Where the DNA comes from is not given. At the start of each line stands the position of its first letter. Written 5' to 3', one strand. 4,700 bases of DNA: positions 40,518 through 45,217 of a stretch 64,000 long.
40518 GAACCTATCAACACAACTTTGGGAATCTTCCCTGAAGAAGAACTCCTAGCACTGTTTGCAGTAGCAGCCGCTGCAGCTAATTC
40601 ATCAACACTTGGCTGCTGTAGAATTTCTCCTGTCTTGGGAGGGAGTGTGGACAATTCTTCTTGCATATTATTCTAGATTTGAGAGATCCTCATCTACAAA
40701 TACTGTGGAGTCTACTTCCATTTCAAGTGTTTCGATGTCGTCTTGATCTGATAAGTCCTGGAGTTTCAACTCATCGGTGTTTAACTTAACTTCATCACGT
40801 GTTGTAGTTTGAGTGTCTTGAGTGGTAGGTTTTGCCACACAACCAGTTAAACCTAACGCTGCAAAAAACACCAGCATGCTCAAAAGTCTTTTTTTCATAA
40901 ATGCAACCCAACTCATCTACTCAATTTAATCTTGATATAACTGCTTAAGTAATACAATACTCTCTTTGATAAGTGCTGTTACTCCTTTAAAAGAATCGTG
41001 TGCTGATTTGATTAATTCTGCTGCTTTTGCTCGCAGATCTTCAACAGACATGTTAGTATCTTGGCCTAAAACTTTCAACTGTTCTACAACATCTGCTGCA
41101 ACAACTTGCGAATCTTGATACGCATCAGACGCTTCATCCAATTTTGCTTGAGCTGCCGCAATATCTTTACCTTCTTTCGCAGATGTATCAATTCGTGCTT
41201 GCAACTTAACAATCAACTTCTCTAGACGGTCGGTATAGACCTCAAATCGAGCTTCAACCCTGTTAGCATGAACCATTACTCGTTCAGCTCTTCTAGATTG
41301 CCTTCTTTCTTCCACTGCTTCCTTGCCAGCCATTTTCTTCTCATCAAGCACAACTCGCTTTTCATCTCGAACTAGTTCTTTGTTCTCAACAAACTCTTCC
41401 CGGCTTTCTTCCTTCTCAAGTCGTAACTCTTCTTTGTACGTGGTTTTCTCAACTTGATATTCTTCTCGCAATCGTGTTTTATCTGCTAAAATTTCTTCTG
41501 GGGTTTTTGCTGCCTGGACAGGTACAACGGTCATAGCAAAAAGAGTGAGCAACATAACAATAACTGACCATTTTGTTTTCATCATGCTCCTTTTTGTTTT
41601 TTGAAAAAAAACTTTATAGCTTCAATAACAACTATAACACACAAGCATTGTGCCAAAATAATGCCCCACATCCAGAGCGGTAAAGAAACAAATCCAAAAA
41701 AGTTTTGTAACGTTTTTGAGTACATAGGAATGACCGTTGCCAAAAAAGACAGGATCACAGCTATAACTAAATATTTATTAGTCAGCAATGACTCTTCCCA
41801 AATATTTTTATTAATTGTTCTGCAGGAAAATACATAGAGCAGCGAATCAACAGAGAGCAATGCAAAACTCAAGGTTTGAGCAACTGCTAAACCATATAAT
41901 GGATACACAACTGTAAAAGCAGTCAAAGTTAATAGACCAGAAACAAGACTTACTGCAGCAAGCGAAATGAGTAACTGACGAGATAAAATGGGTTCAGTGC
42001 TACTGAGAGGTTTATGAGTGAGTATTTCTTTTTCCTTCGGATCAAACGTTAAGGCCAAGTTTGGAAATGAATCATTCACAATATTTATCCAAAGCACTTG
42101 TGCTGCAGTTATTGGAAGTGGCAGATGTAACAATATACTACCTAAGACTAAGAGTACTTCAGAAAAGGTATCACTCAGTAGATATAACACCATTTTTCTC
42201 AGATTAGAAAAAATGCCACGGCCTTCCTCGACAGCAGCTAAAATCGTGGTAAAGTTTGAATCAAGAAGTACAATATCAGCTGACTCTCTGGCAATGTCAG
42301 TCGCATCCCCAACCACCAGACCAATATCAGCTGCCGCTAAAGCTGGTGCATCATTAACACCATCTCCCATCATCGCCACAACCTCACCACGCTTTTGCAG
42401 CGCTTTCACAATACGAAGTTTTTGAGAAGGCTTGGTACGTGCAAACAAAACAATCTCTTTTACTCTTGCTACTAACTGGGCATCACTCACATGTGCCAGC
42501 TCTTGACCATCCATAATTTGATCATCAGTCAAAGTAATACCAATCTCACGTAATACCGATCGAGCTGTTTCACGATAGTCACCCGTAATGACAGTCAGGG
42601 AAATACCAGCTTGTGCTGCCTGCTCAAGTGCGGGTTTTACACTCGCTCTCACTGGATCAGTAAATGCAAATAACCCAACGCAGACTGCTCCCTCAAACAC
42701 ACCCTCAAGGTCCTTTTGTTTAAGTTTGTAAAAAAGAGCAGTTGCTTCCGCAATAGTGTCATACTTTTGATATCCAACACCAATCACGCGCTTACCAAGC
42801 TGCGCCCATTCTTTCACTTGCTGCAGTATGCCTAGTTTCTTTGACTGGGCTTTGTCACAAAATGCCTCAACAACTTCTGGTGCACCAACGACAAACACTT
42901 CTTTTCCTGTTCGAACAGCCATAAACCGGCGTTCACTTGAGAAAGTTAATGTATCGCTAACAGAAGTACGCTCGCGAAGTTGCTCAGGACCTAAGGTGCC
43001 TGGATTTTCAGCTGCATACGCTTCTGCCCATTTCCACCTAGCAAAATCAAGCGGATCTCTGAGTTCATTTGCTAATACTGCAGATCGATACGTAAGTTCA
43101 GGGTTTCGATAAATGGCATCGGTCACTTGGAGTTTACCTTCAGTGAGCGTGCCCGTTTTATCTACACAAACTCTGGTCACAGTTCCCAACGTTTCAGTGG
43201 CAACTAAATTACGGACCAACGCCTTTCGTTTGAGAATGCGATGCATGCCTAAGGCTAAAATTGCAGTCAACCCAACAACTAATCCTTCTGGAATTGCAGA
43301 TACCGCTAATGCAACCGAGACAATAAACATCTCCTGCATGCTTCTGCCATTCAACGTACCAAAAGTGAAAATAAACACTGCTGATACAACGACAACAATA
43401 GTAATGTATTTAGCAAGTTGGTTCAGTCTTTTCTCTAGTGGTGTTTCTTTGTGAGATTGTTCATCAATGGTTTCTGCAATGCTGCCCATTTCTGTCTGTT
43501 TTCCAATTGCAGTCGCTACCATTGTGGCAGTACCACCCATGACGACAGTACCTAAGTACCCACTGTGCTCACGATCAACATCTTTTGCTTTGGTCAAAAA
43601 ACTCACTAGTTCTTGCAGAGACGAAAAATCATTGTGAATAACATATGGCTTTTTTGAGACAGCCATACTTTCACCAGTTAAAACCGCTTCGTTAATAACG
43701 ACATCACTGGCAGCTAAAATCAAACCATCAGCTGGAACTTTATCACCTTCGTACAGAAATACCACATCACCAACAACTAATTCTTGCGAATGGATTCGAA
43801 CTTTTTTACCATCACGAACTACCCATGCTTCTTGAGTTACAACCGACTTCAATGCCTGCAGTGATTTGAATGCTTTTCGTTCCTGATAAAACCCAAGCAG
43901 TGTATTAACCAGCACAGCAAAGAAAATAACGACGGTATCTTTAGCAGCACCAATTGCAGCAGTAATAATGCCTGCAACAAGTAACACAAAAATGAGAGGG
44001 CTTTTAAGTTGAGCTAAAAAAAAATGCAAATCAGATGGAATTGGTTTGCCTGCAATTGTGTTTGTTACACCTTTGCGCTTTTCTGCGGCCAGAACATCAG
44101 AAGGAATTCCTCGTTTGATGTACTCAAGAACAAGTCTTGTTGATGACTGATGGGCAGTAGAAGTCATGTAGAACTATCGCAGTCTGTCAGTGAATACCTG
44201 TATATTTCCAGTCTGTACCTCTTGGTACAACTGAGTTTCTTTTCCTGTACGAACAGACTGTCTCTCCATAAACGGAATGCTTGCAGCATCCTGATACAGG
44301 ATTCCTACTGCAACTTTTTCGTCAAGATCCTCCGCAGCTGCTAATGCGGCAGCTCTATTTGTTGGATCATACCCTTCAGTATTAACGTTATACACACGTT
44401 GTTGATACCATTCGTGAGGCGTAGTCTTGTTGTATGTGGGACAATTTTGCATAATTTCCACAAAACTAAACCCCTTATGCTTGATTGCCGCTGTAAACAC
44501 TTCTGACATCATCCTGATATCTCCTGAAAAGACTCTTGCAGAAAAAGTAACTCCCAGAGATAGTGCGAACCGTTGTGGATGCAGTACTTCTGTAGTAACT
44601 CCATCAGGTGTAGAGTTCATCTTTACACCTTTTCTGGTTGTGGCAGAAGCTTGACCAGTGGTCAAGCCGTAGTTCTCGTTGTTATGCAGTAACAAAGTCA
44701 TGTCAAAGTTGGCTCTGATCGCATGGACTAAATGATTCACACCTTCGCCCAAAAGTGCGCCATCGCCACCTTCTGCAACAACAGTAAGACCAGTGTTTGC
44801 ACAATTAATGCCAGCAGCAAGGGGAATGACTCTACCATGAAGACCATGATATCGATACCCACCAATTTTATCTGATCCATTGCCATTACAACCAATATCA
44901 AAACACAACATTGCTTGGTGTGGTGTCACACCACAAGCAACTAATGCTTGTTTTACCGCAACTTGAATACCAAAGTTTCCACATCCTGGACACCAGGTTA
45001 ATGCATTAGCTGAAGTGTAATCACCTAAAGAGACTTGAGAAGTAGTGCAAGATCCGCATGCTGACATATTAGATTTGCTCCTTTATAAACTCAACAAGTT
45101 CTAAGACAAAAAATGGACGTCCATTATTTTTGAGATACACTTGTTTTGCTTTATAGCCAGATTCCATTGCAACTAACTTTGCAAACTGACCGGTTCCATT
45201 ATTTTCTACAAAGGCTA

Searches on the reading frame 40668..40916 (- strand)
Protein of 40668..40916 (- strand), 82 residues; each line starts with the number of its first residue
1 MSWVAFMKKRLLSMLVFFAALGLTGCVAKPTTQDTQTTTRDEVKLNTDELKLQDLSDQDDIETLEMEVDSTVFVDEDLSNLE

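Call 3: search_protein_families(library=pfam, proteins=[window:40668-40916:-], max_evalue=0.1)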
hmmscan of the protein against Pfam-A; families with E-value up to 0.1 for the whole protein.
window:40668-40916:- (82 aa): 1 family
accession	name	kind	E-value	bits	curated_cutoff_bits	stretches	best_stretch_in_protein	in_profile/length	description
PF13663.11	DUF4148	-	0.02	15.7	27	1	7-44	1-42/62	Domain of unknown function (DUF4148)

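Call 4: search_protein_families(library=padloc, proteins=[window:40668-40916:-], max_evalue=0.1)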
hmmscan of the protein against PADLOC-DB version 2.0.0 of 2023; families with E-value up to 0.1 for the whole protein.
window:40668-40916:- (82 aa): 0 families

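Call 21: search_protein_families(library=ncbifam, proteins=[window:40668-40916:-], max_evalue=0.1)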
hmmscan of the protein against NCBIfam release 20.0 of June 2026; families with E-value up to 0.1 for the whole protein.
window:40668-40916:- (82 aa): 6 families
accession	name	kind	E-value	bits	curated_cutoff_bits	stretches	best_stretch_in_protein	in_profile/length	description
TIGR02722.1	lp_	equivalog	0.0049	16.9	110.55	1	9-53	1-45/189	penicillin-binding protein activator LpoB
NF050142.1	PG1828_fam_lipo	equivalog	0.0051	17.5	50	1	7-41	1-36/59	PG1828 family lipoprotein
NF038215.1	acineto_lipo_PV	hypoth_equivalog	0.011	15.5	33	1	9-40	1-32/55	NF038215 family lipoprotein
NF041193.1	lipo_SP0191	subfamily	0.017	15.1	75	1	7-46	1-38/190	SP0191 family lipoprotein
NF047847.2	SS_mature_LptM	equivalog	0.034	14.2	27.7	1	7-26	1-20/31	LPS translocon maturation chaperone LptM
NF053772.1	BSAP5b_fam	equivalog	0.044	13.1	380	1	7-68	1-60/418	BSAP5b family pore-forming toxin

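Call 22: search_protein_families(library=phrogs, proteins=[window:40668-40916:-], max_evalue=0.1)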
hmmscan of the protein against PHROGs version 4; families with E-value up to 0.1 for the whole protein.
window:40668-40916:- (82 aa): 9 families
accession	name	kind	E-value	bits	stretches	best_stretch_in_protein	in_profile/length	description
phrog_15667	-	moron, auxiliary metabolic gene and host takeover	0.00029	21.8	1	7-51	1-45/208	superinfection exclusion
phrog_6360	-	unknown function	0.00093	20.4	1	14-73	5-65/122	-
phrog_9170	-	unknown function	0.0061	17.4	1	7-75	1-68/159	-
phrog_8801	-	unknown function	0.0068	17.9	1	7-69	1-62/94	-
phrog_13472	-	unknown function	0.0077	17.4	1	14-55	5-46/113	-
phrog_806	-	unknown function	0.0084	17.2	1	6-73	1-74/187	-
phrog_3641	-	unknown function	0.036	15.3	1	11-45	9-37/69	-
phrog_542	-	unknown function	0.041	15.5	1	7-39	1-34/97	-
phrog_2320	-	unknown function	0.049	14.4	1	4-52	14-56/171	-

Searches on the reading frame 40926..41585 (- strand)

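Call 3: search_protein_families(library=pfam, proteins=[window:40926-41585:-], max_evalue=0.1)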
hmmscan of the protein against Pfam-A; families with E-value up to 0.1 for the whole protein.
window:40926-41585:- (219 aa): 0 families

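Call 4: search_protein_families(library=padloc, proteins=[window:40926-41585:-], max_evalue=0.1)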
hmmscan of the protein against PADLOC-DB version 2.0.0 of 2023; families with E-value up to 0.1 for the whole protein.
window:40926-41585:- (219 aa): 0 families

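Call 21: search_protein_families(library=ncbifam, proteins=[window:40926-41585:-], max_evalue=0.1)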
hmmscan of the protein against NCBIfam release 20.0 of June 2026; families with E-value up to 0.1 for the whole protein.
window:40926-41585:- (219 aa): 1 family
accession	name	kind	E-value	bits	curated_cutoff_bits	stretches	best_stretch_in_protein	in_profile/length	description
NF041742.1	WGxxGxxG_fam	subfamily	0.042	14.4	35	1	2-32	1-31/69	WGxxGxxG family protein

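Call 22: search_protein_families(library=phrogs, proteins=[window:40926-41585:-], max_evalue=0.1)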
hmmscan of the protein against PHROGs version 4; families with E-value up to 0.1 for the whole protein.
window:40926-41585:- (219 aa): 0 families

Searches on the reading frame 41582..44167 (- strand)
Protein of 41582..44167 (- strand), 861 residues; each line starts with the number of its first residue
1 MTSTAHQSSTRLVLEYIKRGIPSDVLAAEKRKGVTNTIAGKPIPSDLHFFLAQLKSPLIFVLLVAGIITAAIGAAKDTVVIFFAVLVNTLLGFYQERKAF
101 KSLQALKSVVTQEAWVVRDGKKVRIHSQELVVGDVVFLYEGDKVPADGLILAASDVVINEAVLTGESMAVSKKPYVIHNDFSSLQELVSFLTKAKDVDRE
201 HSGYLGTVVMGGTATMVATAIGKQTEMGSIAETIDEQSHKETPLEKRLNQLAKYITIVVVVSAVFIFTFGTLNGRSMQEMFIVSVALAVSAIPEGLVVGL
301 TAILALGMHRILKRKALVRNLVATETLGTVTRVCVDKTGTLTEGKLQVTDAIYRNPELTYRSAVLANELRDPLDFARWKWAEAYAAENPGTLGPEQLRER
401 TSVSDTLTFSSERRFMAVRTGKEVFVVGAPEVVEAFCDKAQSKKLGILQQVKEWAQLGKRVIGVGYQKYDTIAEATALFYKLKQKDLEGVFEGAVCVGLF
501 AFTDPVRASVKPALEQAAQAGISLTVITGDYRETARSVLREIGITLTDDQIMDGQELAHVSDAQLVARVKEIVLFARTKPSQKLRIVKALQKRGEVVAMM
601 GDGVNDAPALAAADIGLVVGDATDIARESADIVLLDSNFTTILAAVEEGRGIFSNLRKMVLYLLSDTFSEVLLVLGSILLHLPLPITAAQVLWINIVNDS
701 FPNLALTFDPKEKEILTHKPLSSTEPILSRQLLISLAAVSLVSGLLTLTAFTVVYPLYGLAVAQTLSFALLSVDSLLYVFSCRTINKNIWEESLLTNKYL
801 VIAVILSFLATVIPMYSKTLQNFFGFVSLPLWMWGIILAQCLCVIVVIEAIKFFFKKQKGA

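Call 29: search_protein_families(library=pfam, proteins=[window:41582-44167:-], max_evalue=0.001)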
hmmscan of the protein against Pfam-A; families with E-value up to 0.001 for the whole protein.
window:41582-44167:- (861 aa): 6 families
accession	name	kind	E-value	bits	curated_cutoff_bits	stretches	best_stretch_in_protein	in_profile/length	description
PF00122.25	E1-E2_ATPase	-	1.7e-46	158.5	28.1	1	111-313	4-180/181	E1-E2 ATPase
PF00689.26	Cation_ATPase_C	-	4.3e-40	137.8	27.3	1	683-854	1-175/175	Cation transporting ATPase, C-terminus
PF00702.32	Hydrolase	-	2.5e-23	83.9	26.4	1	333-614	4-191/191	haloacid dehalogenase-like hydrolase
PF08282.18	Hydrolase_3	-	1.1e-05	25.8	20.9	1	585-639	194-248/255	haloacid dehalogenase-like hydrolase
PF00690.31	Cation_ATPase_N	-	1.6e-05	24.9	20.4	1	34-68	34-68/69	Cation transporter/ATPase, N-terminus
PF12710.13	HAD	-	9.4e-05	23.4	27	1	466-610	48-188/189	haloacid dehalogenase-like hydrolase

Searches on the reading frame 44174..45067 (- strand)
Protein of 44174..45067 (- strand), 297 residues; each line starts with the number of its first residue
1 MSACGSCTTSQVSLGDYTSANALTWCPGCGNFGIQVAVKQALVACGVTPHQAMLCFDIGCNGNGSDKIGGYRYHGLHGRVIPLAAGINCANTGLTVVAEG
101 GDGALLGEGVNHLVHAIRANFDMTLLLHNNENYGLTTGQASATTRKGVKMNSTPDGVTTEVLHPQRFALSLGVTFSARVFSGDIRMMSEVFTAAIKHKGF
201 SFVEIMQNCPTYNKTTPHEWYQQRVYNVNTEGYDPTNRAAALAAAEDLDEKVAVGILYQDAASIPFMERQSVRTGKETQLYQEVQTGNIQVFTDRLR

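Call 29: search_protein_families(library=pfam, proteins=[window:44174-45067:-], max_evalue=0.001)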
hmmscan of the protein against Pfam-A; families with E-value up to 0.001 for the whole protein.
window:44174-45067:- (297 aa): 2 families
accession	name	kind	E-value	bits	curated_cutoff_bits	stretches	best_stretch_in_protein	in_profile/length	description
PF02775.26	TPP_enzyme_C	-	6.1e-23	81.7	21.9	1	71-205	24-151/151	Thiamine pyrophosphate enzyme, C-terminal TPP binding domain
PF12367.13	PFO_beta_C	-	2e-16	60.2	24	1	209-270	1-61/66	Pyruvate ferredoxin oxidoreductase beta subunit C terminal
